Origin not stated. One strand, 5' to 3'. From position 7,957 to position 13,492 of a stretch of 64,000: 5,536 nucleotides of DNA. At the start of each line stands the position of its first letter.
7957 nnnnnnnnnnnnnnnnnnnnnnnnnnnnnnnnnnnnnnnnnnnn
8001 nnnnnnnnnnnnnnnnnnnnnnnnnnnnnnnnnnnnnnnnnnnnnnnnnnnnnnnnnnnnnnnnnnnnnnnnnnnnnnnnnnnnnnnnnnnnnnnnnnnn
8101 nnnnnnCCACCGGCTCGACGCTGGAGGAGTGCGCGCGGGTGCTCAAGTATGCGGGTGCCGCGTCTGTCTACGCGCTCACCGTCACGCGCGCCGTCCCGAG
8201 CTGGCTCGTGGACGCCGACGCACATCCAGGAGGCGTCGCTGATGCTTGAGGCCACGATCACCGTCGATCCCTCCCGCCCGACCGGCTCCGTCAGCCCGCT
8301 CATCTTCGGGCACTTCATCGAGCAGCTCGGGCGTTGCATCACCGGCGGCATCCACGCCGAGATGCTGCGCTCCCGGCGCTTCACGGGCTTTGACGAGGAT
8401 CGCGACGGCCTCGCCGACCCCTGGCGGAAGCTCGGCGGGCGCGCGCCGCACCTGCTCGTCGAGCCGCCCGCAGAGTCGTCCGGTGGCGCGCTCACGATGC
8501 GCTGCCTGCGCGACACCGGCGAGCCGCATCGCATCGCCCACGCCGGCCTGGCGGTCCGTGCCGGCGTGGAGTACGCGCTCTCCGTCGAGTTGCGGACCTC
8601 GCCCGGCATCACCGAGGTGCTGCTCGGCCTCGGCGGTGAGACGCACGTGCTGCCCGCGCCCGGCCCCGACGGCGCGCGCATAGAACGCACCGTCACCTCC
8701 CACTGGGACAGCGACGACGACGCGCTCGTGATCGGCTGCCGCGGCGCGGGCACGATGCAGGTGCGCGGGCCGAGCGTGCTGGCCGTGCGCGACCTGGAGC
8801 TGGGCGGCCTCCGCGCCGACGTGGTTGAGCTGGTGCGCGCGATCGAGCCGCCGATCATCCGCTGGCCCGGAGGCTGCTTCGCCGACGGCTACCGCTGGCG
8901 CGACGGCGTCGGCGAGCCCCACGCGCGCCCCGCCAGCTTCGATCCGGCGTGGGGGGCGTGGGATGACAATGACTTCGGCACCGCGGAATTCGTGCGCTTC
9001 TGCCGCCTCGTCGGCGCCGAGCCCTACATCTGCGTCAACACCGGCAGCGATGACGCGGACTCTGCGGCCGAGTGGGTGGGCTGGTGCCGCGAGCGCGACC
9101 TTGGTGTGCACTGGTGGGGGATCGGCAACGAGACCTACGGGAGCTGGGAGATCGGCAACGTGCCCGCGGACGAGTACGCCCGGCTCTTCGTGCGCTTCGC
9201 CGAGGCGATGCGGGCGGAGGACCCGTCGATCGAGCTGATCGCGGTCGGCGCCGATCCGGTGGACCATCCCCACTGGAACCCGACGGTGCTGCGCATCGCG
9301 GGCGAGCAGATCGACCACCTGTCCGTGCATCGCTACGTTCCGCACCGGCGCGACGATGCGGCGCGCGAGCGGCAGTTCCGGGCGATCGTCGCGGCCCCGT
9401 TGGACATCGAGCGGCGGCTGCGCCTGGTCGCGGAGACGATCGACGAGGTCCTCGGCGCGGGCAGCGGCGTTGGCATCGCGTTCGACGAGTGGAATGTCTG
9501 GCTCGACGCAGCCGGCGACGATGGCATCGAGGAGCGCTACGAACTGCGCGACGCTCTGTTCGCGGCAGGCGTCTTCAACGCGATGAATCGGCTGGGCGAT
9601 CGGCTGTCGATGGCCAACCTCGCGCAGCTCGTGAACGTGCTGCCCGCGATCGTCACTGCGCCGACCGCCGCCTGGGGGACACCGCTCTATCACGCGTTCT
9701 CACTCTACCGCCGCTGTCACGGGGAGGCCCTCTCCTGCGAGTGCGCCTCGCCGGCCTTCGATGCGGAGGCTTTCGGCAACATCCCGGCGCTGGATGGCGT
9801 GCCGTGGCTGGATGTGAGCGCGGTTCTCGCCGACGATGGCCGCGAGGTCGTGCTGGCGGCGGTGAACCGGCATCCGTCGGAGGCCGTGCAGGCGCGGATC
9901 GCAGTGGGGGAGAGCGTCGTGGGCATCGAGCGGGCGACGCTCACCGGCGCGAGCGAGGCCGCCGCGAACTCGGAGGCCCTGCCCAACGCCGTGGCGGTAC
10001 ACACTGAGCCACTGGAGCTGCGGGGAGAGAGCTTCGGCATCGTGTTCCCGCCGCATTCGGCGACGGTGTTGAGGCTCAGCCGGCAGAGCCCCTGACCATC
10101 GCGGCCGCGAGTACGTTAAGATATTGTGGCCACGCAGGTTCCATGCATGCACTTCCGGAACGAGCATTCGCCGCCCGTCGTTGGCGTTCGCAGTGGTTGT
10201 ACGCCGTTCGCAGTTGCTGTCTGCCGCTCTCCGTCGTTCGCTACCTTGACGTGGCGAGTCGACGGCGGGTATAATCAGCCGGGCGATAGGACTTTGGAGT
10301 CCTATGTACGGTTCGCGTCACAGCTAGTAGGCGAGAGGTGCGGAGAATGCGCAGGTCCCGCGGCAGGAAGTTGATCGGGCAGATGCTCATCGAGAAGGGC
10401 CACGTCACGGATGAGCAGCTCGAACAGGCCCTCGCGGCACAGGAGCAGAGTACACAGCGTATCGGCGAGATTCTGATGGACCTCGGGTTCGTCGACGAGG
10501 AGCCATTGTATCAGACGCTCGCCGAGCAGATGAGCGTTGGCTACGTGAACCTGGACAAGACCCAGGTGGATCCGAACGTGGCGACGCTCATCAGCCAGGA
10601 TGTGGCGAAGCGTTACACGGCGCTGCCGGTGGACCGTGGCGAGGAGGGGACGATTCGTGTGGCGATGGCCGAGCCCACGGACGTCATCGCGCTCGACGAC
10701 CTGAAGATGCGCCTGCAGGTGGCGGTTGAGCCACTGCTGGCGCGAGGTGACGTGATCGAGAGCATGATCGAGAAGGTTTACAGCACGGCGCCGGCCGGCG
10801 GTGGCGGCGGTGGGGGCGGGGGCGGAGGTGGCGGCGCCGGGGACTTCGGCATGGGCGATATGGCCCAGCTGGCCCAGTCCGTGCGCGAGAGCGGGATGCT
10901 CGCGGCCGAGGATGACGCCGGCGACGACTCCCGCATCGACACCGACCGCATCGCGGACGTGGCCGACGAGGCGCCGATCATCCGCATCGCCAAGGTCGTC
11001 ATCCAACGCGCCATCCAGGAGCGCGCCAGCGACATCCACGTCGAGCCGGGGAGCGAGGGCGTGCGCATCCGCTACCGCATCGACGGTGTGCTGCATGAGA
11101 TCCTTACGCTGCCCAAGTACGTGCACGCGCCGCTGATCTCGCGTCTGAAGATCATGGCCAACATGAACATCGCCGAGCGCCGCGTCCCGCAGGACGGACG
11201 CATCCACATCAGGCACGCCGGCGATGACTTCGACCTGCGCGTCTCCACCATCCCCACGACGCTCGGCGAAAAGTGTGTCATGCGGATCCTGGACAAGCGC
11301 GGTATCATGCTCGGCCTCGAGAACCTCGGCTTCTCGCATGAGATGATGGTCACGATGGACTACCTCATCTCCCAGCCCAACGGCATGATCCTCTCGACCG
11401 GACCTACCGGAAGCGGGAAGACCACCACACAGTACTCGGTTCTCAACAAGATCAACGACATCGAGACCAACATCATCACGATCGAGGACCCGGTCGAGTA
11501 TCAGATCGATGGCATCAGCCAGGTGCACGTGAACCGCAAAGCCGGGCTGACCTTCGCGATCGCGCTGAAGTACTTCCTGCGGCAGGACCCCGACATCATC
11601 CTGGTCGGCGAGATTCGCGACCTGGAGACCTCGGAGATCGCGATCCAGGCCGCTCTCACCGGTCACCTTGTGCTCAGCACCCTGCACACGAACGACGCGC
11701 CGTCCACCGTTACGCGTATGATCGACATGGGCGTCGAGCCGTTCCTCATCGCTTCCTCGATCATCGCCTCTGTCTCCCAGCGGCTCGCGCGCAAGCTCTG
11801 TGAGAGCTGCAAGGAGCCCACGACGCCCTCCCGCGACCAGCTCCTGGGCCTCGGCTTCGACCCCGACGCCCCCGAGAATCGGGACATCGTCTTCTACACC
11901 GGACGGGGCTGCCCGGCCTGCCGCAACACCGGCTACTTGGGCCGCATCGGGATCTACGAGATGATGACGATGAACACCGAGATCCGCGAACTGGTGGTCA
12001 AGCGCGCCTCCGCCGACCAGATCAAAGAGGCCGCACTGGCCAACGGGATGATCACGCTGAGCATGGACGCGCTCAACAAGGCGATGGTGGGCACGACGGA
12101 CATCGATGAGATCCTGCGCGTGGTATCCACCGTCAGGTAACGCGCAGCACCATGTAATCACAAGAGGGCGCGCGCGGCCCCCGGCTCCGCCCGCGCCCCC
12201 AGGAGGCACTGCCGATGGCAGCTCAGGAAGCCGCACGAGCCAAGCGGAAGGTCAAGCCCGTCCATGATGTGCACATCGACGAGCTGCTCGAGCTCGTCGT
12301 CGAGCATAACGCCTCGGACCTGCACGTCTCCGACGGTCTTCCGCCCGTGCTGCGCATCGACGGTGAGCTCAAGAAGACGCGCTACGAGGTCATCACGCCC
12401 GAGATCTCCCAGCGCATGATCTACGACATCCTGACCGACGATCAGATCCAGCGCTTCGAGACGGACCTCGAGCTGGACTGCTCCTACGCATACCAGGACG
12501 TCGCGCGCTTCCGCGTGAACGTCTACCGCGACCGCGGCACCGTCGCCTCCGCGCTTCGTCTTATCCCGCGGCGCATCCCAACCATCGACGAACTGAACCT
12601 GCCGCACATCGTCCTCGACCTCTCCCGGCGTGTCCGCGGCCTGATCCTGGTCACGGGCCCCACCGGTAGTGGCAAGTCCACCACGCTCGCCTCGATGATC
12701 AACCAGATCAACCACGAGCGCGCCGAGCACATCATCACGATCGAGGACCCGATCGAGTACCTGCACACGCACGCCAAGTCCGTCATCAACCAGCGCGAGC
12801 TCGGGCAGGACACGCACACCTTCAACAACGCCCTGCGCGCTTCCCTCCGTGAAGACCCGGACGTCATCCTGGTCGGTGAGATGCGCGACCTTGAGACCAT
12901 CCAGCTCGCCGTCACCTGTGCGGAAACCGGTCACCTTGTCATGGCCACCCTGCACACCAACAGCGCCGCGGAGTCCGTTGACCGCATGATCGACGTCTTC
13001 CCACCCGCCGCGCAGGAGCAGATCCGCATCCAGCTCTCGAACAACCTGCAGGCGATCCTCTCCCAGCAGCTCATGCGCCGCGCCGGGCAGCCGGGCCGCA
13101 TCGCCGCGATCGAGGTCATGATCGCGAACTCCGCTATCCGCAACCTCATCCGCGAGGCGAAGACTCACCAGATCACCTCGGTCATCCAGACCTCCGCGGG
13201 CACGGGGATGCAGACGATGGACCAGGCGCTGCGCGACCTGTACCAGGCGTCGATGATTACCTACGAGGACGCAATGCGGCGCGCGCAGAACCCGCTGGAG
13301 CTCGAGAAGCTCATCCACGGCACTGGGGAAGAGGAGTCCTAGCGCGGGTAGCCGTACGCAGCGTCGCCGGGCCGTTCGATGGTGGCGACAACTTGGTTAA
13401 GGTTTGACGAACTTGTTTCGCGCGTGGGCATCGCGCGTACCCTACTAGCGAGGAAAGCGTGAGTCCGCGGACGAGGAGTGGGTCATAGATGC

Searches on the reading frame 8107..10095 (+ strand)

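Call 90: search_protein_families(library=pfam, proteins=[window:8107-10095:+], max_evalue=0.00001)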
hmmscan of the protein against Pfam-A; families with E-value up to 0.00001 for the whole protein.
window:8107-10095:+ (662 aa): 1 family
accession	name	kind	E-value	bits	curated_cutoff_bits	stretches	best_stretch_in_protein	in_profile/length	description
PF06964.18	Alpha-L-AF_C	-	1.3e-29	104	27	1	460-651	1-165/165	Alpha-L-arabinofuranosidase C-terminal domain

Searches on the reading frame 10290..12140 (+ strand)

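Call 7: search_protein_families(library=pfam, proteins=[window:10290-12140:+], max_evalue=0.01)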
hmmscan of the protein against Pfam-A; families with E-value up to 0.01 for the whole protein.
window:10290-12140:+ (616 aa): 2 families
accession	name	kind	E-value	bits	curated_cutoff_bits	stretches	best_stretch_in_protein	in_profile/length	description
PF00437.27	T2SSE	-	2.8e-131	438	24.9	1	225-610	3-370/370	Type II/IV secretion system protein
PF05157.20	MshEN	-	4.1e-16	59.2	23.1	1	83-168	3-88/90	MshEN domain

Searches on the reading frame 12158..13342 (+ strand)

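Call 7: search_protein_families(library=pfam, proteins=[window:12158-13342:+], max_evalue=0.01)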
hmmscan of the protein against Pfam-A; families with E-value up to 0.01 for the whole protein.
window:12158-13342:+ (394 aa): 16 families
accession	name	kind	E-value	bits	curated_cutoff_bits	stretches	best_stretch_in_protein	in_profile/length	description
PF00437.27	T2SSE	-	5e-50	170.6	24.9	1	40-315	12-287/370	Type II/IV secretion system protein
PF13401.12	AAA_22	-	8.3e-06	26.6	27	1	159-245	4-96/130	AAA domain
PF01935.23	DUF87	-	4.3e-05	24.1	23.2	1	149-212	13-69/220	Helicase HerA, central domain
PF13191.12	AAA_16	-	5.7e-05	24.1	32.6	1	158-285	21-104/167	AAA ATPase domain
PF00265.24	TK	-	8e-05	23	20.6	1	162-282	3-128/176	Thymidine kinase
PF12775.13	AAA_7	-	0.00015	21.8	25.8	1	140-190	14-63/181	P-loop containing dynein motor region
PF25199.1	nSTAND_NTPase5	-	0.00018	21.8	34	1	154-210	35-91/145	Novel STAND NTPase 5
PF13604.12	AAA_30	-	0.0002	21.6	27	0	160-251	18-106/191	AAA domain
PF00448.28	SRP54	-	0.00088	19.4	22.7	0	162-238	3-88/196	SRP54-type protein, GTPase domain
PF13555.12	AAA_29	-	0.0011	19.1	27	1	159-177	21-39/61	P-loop containing region of AAA domain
PF00004.35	AAA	-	0.0016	19.3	21.2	1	163-246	1-70/131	ATPase family associated with various cellular activities (AAA)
PF04851.21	ResIII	-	0.002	18.5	22.5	0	163-200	26-64/164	Type III restriction enzyme, res subunit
PF00005.33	ABC_tran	-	0.0038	18.3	25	1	163-224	14-79/137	ABC transporter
PF06414.18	Zeta_toxin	-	0.0069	16.3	22.3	0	162-214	18-69/199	Zeta toxin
PF20720.3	nSTAND3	-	0.0083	16.3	27.2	0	161-203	18-58/155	Novel STAND NTPase 3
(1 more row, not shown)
